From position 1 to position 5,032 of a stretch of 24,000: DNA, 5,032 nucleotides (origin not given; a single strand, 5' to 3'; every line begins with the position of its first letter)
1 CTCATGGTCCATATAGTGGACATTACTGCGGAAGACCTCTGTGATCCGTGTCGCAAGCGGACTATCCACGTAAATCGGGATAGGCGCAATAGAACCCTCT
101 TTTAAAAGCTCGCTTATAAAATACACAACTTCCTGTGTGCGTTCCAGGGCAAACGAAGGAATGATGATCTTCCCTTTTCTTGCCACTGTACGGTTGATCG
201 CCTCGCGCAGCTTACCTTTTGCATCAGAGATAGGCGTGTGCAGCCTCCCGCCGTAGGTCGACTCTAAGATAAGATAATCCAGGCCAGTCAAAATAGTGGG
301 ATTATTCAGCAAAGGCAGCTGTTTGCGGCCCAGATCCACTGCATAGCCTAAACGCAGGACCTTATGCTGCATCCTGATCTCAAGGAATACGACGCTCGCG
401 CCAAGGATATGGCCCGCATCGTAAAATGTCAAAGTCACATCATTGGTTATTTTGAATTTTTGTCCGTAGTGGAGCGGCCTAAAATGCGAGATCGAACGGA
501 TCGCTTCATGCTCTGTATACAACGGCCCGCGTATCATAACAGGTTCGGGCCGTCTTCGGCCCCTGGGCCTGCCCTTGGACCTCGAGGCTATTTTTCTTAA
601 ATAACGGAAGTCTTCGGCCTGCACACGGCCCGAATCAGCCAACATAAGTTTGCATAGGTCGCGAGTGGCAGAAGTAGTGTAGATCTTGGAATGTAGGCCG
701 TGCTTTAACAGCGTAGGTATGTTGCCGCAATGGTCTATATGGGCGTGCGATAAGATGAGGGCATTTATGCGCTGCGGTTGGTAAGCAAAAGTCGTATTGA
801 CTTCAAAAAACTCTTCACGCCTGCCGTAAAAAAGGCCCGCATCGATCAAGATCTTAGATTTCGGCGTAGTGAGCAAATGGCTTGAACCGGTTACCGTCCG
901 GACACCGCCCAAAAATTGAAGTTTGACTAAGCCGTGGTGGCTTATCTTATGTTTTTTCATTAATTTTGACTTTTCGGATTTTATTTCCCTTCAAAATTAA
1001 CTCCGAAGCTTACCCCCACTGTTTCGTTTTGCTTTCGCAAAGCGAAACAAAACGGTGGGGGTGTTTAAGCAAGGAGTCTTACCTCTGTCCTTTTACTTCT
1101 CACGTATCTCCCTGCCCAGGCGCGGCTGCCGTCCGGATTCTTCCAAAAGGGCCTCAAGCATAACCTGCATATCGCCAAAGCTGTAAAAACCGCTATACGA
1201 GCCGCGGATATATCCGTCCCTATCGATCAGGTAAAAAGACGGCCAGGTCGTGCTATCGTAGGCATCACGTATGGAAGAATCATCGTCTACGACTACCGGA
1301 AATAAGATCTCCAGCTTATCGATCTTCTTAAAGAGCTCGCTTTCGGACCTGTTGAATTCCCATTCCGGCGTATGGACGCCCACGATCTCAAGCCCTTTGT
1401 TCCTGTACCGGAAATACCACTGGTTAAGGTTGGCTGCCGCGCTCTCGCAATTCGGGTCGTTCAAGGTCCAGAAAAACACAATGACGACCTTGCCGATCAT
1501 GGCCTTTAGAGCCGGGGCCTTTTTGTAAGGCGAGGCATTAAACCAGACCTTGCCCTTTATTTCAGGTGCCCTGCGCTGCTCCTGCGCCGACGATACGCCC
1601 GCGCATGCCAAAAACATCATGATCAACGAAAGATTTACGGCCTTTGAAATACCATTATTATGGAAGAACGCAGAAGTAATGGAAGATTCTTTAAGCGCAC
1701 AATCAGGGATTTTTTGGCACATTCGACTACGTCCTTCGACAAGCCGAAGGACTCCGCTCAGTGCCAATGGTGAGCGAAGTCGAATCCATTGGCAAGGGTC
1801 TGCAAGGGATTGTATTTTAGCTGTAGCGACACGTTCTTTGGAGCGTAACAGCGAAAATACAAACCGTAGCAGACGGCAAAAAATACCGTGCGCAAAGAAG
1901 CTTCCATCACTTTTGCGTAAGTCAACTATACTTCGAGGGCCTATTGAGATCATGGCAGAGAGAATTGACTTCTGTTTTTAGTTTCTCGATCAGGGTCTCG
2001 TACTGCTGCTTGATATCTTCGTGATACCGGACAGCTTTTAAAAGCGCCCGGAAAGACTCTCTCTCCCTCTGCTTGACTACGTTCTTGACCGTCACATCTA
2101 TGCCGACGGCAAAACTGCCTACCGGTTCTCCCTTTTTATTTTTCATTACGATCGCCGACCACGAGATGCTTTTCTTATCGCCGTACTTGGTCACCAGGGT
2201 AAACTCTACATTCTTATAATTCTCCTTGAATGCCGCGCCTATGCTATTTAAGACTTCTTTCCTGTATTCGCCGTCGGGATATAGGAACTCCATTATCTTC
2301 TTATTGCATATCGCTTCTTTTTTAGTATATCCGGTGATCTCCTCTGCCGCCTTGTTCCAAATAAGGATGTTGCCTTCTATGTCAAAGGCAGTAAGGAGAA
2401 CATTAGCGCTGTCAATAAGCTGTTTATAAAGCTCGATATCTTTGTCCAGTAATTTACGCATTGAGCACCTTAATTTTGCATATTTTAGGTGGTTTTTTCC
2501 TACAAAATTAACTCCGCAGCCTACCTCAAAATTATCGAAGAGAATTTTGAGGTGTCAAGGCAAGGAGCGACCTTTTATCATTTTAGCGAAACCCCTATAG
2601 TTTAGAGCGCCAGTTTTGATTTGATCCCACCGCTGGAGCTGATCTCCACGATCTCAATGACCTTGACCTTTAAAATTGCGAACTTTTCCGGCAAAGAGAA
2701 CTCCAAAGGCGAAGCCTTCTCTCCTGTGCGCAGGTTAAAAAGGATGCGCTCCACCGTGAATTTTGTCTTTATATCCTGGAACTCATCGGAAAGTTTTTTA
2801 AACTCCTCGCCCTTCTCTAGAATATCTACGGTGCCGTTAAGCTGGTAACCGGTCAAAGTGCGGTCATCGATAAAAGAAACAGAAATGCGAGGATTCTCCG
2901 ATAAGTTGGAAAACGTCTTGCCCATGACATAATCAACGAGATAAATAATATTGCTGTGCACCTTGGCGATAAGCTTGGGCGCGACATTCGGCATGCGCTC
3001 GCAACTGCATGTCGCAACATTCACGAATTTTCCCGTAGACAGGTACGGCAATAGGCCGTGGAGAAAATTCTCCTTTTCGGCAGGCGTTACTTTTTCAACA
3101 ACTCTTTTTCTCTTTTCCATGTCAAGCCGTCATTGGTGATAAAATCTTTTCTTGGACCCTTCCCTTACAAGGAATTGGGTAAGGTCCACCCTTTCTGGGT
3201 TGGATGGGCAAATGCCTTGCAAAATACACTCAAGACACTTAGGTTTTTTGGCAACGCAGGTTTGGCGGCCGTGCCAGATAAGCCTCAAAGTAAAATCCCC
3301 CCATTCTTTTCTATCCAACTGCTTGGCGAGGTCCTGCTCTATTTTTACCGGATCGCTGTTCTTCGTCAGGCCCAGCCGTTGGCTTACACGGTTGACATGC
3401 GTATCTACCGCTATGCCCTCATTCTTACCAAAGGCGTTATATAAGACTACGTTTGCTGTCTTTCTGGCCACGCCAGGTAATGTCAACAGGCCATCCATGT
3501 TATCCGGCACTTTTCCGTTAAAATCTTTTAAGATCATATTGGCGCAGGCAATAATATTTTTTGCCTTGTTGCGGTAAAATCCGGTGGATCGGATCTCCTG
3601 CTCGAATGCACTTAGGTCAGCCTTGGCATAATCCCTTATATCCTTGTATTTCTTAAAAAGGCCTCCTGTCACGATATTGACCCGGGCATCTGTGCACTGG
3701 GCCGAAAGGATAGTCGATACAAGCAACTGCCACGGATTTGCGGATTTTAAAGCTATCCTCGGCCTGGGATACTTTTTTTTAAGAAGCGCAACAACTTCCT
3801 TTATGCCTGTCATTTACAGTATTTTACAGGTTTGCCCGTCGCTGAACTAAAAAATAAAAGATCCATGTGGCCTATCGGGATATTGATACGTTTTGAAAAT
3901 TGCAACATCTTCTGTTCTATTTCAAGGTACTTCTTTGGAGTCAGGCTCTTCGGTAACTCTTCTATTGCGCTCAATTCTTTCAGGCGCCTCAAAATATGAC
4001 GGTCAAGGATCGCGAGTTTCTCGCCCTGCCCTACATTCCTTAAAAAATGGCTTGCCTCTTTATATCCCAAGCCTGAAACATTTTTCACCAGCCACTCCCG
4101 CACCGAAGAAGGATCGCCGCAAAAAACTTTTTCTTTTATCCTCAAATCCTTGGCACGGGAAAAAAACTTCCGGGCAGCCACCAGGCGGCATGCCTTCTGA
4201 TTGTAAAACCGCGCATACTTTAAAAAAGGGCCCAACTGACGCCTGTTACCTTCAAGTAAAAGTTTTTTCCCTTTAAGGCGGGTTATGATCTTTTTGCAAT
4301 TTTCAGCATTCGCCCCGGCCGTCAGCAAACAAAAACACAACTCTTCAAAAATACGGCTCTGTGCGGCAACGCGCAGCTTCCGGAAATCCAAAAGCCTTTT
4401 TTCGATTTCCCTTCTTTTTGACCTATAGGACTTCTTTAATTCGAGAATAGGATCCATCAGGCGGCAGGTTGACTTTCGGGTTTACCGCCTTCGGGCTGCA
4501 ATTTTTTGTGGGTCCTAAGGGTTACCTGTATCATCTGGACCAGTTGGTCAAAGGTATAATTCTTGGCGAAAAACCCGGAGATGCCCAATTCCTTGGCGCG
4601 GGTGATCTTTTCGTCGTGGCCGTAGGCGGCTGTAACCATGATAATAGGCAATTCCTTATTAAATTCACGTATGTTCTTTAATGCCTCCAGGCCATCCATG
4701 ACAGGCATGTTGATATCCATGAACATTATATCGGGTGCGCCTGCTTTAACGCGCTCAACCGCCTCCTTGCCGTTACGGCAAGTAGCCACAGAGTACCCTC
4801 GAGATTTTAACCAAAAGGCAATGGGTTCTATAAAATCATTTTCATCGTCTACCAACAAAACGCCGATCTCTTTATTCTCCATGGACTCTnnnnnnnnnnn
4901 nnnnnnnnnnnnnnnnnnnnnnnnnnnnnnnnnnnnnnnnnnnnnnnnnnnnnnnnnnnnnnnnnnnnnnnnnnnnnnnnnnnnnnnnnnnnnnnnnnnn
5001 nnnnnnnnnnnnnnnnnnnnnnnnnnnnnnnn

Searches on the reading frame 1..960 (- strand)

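Call 11: search_protein_families(library=pfam, proteins=[window:1-960:-], max_evalue=0.01)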
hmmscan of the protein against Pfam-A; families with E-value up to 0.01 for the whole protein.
window:1-960:- (320 aa): 5 families
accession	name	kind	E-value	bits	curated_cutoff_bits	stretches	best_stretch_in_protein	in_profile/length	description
PF00753.33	Lactamase_B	-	2.9e-11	44.1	22.7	1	24-98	5-77/196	Metallo-beta-lactamase superfamily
PF16661.11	Lactamase_B_6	-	3.1e-10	40.2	27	1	30-220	2-172/193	Metallo-beta-lactamase superfamily domain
PF10996.14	Beta-Casp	-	7.3e-09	36.6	27.7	1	275-320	1-46/120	Beta-Casp domain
PF12706.13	Lactamase_B_2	-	4e-08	33.5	27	1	36-100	2-67/200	Beta-lactamase superfamily domain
PF19583.5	ODP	-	0.0038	17.5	27.2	1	27-108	5-84/194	ODP family beta lactamase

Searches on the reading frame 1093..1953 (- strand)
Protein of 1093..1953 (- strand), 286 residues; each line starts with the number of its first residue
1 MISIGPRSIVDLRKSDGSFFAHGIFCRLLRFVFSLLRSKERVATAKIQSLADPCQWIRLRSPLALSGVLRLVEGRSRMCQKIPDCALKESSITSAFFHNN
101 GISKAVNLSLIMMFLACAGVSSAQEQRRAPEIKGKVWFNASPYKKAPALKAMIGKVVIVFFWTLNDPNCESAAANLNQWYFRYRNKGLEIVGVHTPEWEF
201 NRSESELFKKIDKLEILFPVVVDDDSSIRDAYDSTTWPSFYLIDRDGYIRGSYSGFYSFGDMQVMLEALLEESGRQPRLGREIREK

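Call 11: search_protein_families(library=pfam, proteins=[window:1093-1953:-], max_evalue=0.01)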
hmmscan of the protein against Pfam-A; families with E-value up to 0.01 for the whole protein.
window:1093-1953:- (286 aa): 3 families
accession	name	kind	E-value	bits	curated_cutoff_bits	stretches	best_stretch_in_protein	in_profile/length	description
PF00578.27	AhpC-TSA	-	4.5e-13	49.7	26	1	144-250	15-122/124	AhpC/TSA family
PF13905.12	Thioredoxin_8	-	2e-11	44.5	27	1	154-249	1-94/94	Thioredoxin-like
PF08534.16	Redoxin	-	1.2e-06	28.8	26.6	1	148-253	22-132/148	Redoxin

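Call 60: find_homologous_proteins(query=window:1093-1953:-, max_evalue=1e-20)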
Query window:1093-1953:- (286 aa): 26 proteins with E <= 1e-20 among 1416 candidates.
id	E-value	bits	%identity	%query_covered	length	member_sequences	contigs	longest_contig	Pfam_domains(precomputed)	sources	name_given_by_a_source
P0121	4.7e-104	366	93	59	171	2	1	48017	PF08534.17,PF13905.13,PF00578.28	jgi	jgi:peroxiredoxin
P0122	4.0e-103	362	89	63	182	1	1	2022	PF08534.17,PF13905.13,PF00578.28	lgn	-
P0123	3.8e-93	330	75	64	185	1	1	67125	PF08534.17,PF13905.13,PF00578.28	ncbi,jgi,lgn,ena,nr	ncbi:MAG TPA: redoxin [Candidatus Omnitrophica bacterium]|nr:redoxin [Candidatus Omnitrophota bacter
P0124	2.0e-89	317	73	64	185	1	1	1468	PF08534.17,PF13905.13,PF00578.28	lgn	-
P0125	2.7e-76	274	72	57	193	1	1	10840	PF08534.17,PF13905.13,PF00578.28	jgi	jgi:peroxiredoxin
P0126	1.7e-73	265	68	58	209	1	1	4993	PF08534.17,PF13905.13,PF00578.28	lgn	-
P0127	1.2e-70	256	68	57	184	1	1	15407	PF08534.17,PF13905.13,PF00578.28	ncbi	-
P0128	2.4e-70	255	65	58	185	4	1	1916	PF08534.17,PF13905.13,PF00578.28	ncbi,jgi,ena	-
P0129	1.7e-66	242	64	61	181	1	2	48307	PF08534.17,PF13905.13,PF00578.28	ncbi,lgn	-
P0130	6.6e-66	240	62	61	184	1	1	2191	PF08534.17,PF13905.13,PF00578.28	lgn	-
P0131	7.9e-64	234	60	62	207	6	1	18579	PF08534.17,PF13905.13,PF00578.28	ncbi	-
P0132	4.1e-58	215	60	56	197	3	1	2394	PF08534.17,PF13905.13,PF00578.28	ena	-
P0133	6.0e-55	204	55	57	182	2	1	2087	PF08534.17,PF13905.13,PF00578.28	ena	-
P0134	4.2e-43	166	48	59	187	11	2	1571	PF08534.17,PF13905.13,PF00578.28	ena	-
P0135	2.5e-26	111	40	55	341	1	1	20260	PF17991.8,PF08534.17,PF13905.13,PF00578.28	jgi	jgi:thiol-disulfide isomerase/thioredoxin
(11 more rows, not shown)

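Call 61: find_encoding_contigs(protein=P0121, flank=3500, max_places=1)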
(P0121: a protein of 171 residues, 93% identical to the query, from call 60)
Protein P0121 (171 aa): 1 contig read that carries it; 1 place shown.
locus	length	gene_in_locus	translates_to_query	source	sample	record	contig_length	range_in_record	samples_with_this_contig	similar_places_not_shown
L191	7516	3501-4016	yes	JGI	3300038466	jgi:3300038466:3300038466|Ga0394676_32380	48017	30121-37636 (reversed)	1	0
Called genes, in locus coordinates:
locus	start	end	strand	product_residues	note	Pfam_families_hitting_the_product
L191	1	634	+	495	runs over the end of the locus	PF00989:PAS, PF13188:PAS_8 (weak), PF24820:Diguanyl_cycl_sensor (weak), PF13426:PAS_9, PF00512:HisKA, PF02518:HATPase_c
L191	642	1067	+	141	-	PF00072:Response_reg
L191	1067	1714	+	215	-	PF22175:Ogg-HhH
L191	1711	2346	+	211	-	PF00730:HhH-GPD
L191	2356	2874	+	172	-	PF01243:PNPOx_N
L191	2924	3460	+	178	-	PF00989:PAS, PF08448:PAS_4 (weak), PF13426:PAS_9 (weak), PF08447:PAS_3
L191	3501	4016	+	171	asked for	PF00578:AhpC-TSA, PF08534:Redoxin, PF13905:Thioredoxin_8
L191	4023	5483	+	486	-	PF23023:Anti-Pycsar_Apyc1 (faint), PF00753:Lactamase_B, PF16661:Lactamase_B_6, PF12706:Lactamase_B_2 (weak), PF10996:Beta-Casp, PF07521:RMMBL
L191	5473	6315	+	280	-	PF11739:YdbH-like (weak)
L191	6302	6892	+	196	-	PF07027:DUF1318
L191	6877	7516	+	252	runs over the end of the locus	PF01171:ATP_bind_3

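Call 62: find_encoding_contigs(protein=P0123, flank=3500, max_places=1)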
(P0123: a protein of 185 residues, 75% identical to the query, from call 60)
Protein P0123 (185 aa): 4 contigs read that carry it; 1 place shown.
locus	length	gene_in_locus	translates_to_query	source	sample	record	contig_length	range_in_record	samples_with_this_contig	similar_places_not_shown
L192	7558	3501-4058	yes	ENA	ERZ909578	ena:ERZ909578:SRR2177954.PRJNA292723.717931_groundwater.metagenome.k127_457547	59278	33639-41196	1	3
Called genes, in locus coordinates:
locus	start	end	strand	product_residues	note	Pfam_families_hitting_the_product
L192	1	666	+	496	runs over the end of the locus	PF24820:Diguanyl_cycl_sensor (faint), PF08448:PAS_4 (faint), PF00989:PAS, PF08348:PAS_6 (weak), PF13188:PAS_8 (weak), PF13426:PAS_9, PF00512:HisKA, PF02518:HATPase_c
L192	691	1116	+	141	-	PF00072:Response_reg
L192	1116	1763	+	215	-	PF22175:Ogg-HhH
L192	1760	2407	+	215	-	PF00730:HhH-GPD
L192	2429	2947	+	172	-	PF01243:PNPOx_N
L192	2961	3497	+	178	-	PF00989:PAS, PF13426:PAS_9 (weak), PF08447:PAS_3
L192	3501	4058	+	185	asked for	PF08534:Redoxin, PF00578:AhpC-TSA, PF13905:Thioredoxin_8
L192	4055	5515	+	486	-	PF00753:Lactamase_B, PF16661:Lactamase_B_6, PF12706:Lactamase_B_2 (weak), PF10996:Beta-Casp, PF07521:RMMBL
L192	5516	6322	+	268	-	PF01171:ATP_bind_3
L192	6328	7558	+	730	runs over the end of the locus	PF13426:PAS_9 (weak), PF00989:PAS (weak), PF08448:PAS_4 (weak), PF13426:PAS_9, PF08447:PAS_3, PF00990:GGDEF, PF01966:HD, PF13487:HD_5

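Call 63: find_encoding_contigs(protein=P0129, flank=3500, max_places=1)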
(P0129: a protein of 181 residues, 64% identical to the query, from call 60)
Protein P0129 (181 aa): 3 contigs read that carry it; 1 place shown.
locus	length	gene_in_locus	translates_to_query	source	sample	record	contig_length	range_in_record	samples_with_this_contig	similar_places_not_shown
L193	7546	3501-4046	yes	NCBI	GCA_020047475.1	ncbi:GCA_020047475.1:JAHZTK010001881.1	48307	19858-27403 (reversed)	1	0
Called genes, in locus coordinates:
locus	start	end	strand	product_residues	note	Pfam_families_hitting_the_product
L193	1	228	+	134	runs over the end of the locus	-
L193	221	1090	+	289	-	PF00512:HisKA, PF02518:HATPase_c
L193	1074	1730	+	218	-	PF22175:Ogg-HhH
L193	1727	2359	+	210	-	PF00730:HhH-GPD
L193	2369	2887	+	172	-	PF01243:PNPOx_N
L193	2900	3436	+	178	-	PF00989:PAS, PF08448:PAS_4, PF13426:PAS_9, PF08447:PAS_3 (weak)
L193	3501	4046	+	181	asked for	PF00578:AhpC-TSA, PF08534:Redoxin, PF13905:Thioredoxin_8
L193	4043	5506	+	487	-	PF00753:Lactamase_B, PF16661:Lactamase_B_6, PF12706:Lactamase_B_2 (weak), PF10996:Beta-Casp, PF07521:RMMBL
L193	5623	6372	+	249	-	PF01171:ATP_bind_3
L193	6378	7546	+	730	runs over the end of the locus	PF13426:PAS_9, PF00989:PAS, PF08448:PAS_4 (weak), PF13426:PAS_9 (weak), PF08447:PAS_3 (weak), PF00990:GGDEF, PF01966:HD, PF13487:HD_5, +1 more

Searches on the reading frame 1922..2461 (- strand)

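Call 11: search_protein_families(library=pfam, proteins=[window:1922-2461:-], max_evalue=0.01)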
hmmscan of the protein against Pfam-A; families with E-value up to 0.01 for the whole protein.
window:1922-2461:- (179 aa): 6 families
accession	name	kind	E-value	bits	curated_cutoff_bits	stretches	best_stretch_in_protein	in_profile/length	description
PF00989.32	PAS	-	2.1e-10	41.1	22.6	1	11-123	2-113/113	PAS fold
PF08447.18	PAS_3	-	2.8e-08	34.3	25.6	1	33-114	2-83/89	PAS fold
PF13426.13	PAS_9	-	3.7e-08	34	27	1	28-124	9-102/103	PAS domain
PF08448.16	PAS_4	-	7.7e-06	26.6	23.1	1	17-124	2-106/110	PAS fold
PF13188.13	PAS_8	-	4.7e-05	23.6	21.8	1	10-64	1-54/65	PAS domain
PF03735.19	ENT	-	0.0057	17.1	28.5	0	128-165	3-41/71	ENT domain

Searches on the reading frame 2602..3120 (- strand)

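Call 11: search_protein_families(library=pfam, proteins=[window:2602-3120:-], max_evalue=0.01)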
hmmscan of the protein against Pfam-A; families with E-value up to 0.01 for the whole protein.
window:2602-3120:- (172 aa): 1 family
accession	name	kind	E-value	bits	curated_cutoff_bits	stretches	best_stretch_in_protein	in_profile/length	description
PF01243.27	PNPOx_N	-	2.7e-13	50.8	28.1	1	30-114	12-89/120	Pyridoxamine 5'-phosphate oxidase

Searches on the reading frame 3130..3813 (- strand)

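Call 69: search_protein_families(library=pfam, proteins=[window:3130-3813:-], max_evalue=0.001)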
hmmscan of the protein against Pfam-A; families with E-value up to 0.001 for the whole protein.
window:3130-3813:- (227 aa): 3 families
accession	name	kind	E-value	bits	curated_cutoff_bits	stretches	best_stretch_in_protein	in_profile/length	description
PF00730.31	HhH-GPD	-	1.1e-25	90.5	26.2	1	32-165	1-105/108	HhH-GPD superfamily base excision DNA repair protein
PF00633.29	HHH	-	4.3e-05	23.6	24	1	98-124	2-28/30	Helix-hairpin-helix motif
PF10576.14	EndIII_4Fe-2S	-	8.2e-05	23.2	20.5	1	186-202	1-17/17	Iron-sulfur binding domain of endonuclease III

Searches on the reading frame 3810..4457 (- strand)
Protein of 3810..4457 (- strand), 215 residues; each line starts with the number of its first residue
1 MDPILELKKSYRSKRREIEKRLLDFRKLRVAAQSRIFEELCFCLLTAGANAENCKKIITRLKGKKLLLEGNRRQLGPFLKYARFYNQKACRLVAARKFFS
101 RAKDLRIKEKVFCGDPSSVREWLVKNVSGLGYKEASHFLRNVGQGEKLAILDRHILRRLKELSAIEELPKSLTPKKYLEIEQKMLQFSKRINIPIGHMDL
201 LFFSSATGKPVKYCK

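Call 69: search_protein_families(library=pfam, proteins=[window:3810-4457:-], max_evalue=0.001)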
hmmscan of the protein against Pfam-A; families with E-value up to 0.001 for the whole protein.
window:3810-4457:- (215 aa): 1 family
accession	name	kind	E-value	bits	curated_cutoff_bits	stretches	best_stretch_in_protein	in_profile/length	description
PF22175.2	Ogg-HhH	-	3e-54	183.6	27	1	18-193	1-173/173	8-oxoguanine DNA glycosylase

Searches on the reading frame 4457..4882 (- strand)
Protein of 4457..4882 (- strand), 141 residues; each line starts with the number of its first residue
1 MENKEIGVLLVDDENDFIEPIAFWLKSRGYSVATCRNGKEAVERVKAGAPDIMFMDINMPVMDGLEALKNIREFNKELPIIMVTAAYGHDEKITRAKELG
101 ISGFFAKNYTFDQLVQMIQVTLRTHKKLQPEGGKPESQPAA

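Call 69: search_protein_families(library=pfam, proteins=[window:4457-4882:-], max_evalue=0.001)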
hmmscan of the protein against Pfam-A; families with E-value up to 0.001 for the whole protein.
window:4457-4882:- (141 aa): 1 family
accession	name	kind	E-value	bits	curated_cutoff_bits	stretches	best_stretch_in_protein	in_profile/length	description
PF00072.30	Response_reg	-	9.8e-31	106.6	30.2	1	8-119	1-111/111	Response regulator receiver domain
